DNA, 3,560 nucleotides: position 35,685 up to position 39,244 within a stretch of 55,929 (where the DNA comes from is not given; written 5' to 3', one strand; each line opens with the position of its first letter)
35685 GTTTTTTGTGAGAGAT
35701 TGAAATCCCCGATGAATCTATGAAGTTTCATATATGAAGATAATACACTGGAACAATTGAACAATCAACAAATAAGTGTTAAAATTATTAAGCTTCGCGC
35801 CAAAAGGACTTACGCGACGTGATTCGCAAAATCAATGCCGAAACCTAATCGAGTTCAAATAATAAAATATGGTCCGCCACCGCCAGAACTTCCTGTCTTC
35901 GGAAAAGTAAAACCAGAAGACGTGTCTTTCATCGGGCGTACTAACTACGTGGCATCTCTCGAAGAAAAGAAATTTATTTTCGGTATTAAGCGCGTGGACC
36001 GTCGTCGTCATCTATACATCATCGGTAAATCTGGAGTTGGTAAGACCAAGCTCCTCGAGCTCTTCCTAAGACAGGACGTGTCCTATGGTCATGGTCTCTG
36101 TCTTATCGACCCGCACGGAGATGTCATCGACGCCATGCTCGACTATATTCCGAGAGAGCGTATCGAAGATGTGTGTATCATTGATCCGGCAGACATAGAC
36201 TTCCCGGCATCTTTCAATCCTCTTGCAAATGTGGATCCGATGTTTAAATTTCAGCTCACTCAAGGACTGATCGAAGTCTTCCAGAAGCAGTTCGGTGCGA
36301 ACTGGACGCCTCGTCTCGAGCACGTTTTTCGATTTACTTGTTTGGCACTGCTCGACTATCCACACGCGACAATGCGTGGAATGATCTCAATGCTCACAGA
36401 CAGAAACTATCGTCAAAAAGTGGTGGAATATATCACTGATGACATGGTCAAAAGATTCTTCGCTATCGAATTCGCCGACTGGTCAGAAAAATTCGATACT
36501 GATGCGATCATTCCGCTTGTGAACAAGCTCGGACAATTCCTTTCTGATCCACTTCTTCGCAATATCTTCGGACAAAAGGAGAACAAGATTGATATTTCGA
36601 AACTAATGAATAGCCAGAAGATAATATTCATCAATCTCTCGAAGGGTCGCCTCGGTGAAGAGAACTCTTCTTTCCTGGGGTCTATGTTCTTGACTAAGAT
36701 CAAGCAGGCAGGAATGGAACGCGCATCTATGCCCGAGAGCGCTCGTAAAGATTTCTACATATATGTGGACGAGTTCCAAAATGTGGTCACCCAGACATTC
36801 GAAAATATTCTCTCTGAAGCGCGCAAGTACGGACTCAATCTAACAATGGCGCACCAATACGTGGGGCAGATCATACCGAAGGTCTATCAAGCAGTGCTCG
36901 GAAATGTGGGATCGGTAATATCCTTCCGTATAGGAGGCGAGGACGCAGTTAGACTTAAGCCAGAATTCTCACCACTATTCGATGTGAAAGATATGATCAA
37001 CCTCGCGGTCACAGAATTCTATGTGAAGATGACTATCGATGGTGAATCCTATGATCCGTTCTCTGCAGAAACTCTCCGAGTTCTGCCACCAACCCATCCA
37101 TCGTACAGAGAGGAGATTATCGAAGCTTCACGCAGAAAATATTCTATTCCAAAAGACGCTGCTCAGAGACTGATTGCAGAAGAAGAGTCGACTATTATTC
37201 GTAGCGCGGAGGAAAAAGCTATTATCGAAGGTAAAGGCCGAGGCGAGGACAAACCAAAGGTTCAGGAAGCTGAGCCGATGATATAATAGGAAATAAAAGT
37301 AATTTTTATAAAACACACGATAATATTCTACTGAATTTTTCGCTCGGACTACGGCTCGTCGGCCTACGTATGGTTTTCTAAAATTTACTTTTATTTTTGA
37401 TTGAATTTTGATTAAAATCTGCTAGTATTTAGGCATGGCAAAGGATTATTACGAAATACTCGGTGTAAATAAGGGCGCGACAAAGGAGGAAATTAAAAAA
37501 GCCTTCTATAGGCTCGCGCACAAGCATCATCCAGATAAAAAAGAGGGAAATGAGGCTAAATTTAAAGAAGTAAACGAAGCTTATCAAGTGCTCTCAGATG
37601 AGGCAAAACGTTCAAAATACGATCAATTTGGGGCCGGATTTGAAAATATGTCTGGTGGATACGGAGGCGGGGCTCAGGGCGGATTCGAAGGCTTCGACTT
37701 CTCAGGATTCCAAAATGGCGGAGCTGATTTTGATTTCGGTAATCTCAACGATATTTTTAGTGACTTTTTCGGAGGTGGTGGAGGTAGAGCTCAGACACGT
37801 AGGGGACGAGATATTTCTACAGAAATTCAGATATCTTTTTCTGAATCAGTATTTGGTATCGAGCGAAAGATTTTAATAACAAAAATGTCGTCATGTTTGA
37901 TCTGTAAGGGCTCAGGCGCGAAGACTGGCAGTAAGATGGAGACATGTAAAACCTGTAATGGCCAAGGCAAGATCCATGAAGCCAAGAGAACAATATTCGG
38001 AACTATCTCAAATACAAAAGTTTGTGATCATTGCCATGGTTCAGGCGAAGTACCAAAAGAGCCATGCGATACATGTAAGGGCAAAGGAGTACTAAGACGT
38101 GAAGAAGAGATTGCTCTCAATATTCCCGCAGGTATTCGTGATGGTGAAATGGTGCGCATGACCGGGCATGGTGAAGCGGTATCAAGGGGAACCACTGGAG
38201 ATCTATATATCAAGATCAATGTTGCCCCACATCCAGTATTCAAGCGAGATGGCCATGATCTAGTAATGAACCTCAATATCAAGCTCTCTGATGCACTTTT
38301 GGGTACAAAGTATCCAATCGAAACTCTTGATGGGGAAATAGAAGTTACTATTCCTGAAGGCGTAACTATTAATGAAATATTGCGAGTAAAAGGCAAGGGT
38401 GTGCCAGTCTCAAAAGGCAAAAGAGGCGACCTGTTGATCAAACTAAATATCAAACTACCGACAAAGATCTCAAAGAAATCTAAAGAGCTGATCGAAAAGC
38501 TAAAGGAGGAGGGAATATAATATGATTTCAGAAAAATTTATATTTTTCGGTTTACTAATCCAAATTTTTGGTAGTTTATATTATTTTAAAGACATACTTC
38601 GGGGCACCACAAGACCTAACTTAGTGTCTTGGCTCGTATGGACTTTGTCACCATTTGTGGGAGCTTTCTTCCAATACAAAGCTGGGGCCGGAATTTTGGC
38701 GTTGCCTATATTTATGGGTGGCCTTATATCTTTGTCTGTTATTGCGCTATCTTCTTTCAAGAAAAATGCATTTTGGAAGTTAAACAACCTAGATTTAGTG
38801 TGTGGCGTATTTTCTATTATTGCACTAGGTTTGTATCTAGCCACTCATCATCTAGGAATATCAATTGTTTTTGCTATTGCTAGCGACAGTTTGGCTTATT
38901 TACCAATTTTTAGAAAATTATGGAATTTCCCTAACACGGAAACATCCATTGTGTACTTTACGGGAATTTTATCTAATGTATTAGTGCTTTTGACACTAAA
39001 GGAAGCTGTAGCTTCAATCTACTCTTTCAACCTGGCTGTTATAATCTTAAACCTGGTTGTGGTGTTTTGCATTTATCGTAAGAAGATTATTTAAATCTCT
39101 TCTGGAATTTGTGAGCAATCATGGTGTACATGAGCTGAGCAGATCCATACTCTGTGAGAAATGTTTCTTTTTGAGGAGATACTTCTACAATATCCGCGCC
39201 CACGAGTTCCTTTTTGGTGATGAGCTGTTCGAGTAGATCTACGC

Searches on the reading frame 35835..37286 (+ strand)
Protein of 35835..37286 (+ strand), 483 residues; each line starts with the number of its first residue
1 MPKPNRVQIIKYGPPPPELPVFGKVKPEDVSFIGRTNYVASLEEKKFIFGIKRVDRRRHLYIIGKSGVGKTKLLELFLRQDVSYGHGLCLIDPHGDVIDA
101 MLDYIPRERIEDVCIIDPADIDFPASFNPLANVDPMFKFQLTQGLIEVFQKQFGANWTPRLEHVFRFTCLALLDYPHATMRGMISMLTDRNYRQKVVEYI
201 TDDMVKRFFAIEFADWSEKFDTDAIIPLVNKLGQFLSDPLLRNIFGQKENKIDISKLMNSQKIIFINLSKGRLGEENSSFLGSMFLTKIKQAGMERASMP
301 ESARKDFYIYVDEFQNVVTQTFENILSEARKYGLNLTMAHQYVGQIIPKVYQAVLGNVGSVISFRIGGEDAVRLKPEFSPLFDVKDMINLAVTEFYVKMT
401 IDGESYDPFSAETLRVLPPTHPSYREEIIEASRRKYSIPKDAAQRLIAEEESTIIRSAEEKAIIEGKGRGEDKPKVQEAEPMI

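Call 16: search_protein_families(library=pfam, proteins=[window:35835-37286:+], max_evalue=0.001)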
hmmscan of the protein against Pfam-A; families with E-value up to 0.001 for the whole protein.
window:35835-37286:+ (483 aa): 5 families
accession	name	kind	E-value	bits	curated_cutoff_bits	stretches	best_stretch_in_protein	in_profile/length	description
PF10412.15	TrwB_AAD_bind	-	3.6e-07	29.9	20.5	1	56-346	14-286/387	Type IV secretion-system coupling protein DNA-binding domain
PF02534.20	T4SS-DNA_transf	-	2.6e-05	23.7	20.1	1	58-346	45-344/468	Type IV secretory system Conjugative DNA transfer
PF13401.12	AAA_22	-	2.8e-05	24.9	27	0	56-87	4-35/130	AAA domain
PF01935.23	DUF87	-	6.1e-05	23.6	23.2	1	57-129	23-84/220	Helicase HerA, central domain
PF12696.13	TraG-D_C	-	8.4e-05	22.9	22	1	308-365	3-65/126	TraM recognition site of TraD and TraG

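Call 66: search_protein_families(library=padloc, proteins=[window:35835-37286:+], max_evalue=0.01)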
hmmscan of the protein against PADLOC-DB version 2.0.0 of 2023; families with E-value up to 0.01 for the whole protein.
window:35835-37286:+ (483 aa): 7 families
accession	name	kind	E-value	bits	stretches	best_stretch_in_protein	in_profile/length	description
PDLC04140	mad8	-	2.2e-11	41.9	1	54-366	24-253/314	mads_8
PDLC04103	HerA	-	4.8e-06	23.2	1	312-366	459-509/579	-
PDLC04105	HerA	-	3.2e-05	20.7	0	314-367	440-489/576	-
PDLC02684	DndH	-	7.4e-05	18.4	1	57-343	1367-1638/1715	DndH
PDLC04102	HerA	-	0.0017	14.8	1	239-341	446-551/654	-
PDLC04100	HerA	-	0.0032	14.2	0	316-370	462-512/580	-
PDLC04106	HerA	-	0.0068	13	0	315-371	534-586/667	-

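Call 67: search_protein_families(library=ncbifam, proteins=[window:35835-37286:+], max_evalue=0.01)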
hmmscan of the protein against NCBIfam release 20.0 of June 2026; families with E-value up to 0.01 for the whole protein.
window:35835-37286:+ (483 aa): 7 families
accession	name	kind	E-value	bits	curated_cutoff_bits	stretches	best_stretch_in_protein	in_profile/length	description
TIGR03743.1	SXT_TraD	subfamily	4.3e-13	48.6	366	2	38-96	156-214/636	conjugative transfer system coupling protein TraD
NF045973.1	conju_CD1115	equivalog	1.7e-12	47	250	1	53-369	20-360/442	VirD4-like conjugal transfer protein, CD1115 family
TIGR03754.1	conj_TOL_TraD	equivalog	4.1e-09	35.5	647.55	1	33-97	156-220/643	type IV conjugative transfer system coupling protein TraD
NF053655.1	CedD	equivalog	2.2e-05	23.3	600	0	47-107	211-271/527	DNA-translocating ATPase CedD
NF041447.1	TrbC_conju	equivalog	0.00051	18.6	800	0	55-94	127-166/685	F-type conjugative transfer protein TrbC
TIGR00929.1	VirB4_CagE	subfamily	0.0029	15.9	643.1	0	212-348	555-682/792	VirB4 family type IV secretion/conjugal transfer ATPase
NF045998.1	cleave_ABC_plasm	equivalog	0.0065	14.8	500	0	29-78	465-514/673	Mbov_0121 family peptidase domain-containing ABC transporter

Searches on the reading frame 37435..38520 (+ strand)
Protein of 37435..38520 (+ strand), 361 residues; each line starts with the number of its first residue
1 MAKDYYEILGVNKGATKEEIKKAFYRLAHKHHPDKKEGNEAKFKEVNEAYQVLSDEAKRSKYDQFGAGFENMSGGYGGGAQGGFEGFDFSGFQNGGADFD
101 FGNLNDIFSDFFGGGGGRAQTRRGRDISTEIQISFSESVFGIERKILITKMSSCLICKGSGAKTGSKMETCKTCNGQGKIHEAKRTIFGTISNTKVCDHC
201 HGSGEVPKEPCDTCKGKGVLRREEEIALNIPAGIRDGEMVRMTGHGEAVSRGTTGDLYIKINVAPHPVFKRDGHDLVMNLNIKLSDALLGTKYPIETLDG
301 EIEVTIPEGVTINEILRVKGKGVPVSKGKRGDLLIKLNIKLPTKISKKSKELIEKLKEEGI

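Call 16: search_protein_families(library=pfam, proteins=[window:37435-38520:+], max_evalue=0.001)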
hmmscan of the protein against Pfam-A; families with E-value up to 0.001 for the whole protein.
window:37435-38520:+ (361 aa): 4 families
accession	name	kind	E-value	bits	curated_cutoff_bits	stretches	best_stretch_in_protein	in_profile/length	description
PF01556.23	DnaJ_C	-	2.6e-43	148.1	26.6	1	128-342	2-152/152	DnaJ C terminal domain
PF00226.36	DnaJ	-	6.6e-25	87.4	27.8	1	4-63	1-63/63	DnaJ domain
PF00684.25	DnaJ_CXXCXGXG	-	2.9e-15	56.7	32.7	1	154-218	1-65/65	DnaJ central domain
PF15777.11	Anti-TRAP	-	0.00024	21.5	32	1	196-221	12-43/59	Tryptophan RNA-binding attenuator protein inhibitory protein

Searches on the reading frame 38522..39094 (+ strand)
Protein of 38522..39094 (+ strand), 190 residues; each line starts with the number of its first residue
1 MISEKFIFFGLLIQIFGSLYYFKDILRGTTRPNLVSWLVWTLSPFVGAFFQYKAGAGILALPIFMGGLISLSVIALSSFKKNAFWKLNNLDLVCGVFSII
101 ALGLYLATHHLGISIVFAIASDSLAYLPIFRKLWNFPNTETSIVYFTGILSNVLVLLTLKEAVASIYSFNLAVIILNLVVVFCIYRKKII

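Call 16: search_protein_families(library=pfam, proteins=[window:38522-39094:+], max_evalue=0.001)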
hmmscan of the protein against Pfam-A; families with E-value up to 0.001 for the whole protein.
window:38522-39094:+ (190 aa): 0 families

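Call 66: search_protein_families(library=padloc, proteins=[window:38522-39094:+], max_evalue=0.01)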
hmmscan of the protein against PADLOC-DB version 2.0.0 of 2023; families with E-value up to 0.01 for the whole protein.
window:38522-39094:+ (190 aa): 0 families

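Call 67: search_protein_families(library=ncbifam, proteins=[window:38522-39094:+], max_evalue=0.01)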
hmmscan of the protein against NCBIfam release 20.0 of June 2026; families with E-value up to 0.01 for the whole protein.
window:38522-39094:+ (190 aa): 0 families
